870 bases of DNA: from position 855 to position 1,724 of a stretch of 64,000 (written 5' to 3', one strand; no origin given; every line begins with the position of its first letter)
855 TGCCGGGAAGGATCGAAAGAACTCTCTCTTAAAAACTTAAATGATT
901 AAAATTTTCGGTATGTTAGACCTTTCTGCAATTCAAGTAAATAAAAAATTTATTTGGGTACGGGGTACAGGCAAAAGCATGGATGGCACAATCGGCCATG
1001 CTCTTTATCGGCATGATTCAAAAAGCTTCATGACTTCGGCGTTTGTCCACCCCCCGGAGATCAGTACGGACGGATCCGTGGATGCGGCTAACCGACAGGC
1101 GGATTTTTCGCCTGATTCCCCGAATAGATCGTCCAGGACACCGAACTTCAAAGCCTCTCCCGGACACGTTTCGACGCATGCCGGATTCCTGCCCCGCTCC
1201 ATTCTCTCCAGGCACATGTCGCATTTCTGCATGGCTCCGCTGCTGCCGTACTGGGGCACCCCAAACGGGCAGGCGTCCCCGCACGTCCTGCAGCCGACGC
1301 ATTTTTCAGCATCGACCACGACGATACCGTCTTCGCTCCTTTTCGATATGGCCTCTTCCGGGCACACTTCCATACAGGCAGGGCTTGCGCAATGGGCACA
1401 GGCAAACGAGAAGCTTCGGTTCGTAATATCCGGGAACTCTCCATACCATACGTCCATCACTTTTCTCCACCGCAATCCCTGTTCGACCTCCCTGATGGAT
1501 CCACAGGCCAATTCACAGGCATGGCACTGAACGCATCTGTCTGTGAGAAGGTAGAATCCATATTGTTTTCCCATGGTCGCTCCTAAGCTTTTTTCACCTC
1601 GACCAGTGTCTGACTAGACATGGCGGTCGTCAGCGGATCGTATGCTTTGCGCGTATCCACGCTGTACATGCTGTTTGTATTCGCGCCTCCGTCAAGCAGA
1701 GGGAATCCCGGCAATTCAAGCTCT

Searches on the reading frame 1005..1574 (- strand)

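Call 35: search_protein_families(library=pfam, proteins=[window:1005-1574:-])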
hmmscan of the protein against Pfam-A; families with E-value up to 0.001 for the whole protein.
window:1005-1574:- (189 aa): 9 families
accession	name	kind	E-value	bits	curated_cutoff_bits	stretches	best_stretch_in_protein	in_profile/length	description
PF13247.11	Fer4_11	-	6.2e-28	97.4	26.2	1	55-146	6-99/100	4Fe-4S dicluster domain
PF00037.32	Fer4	-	4.6e-12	45.7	21.1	1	85-106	1-22/24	4Fe-4S binding domain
PF12838.12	Fer4_7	-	5.2e-11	43.3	27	1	59-106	2-52/52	4Fe-4S dicluster domain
PF13237.11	Fer4_10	-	7e-10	39.1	25.5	2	58-103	8-53/53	4Fe-4S dicluster domain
PF13187.11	Fer4_9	-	3.3e-08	33.9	27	1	58-104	1-49/52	4Fe-4S dicluster domain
PF12797.12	Fer4_2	-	3.5e-08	33.3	24.5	1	84-104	2-22/22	4Fe-4S binding domain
PF12837.12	Fer4_6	-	2.1e-06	27.8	25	1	84-107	1-24/24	4Fe-4S binding domain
PF14697.11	Fer4_21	-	4.2e-05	24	35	1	59-104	8-53/59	4Fe-4S dicluster domain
PF25160.1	LdpA_Fe-S-bd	-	5.9e-05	23.2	27.6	1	60-105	3-41/49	LdpA Fe-S cluster-binding domain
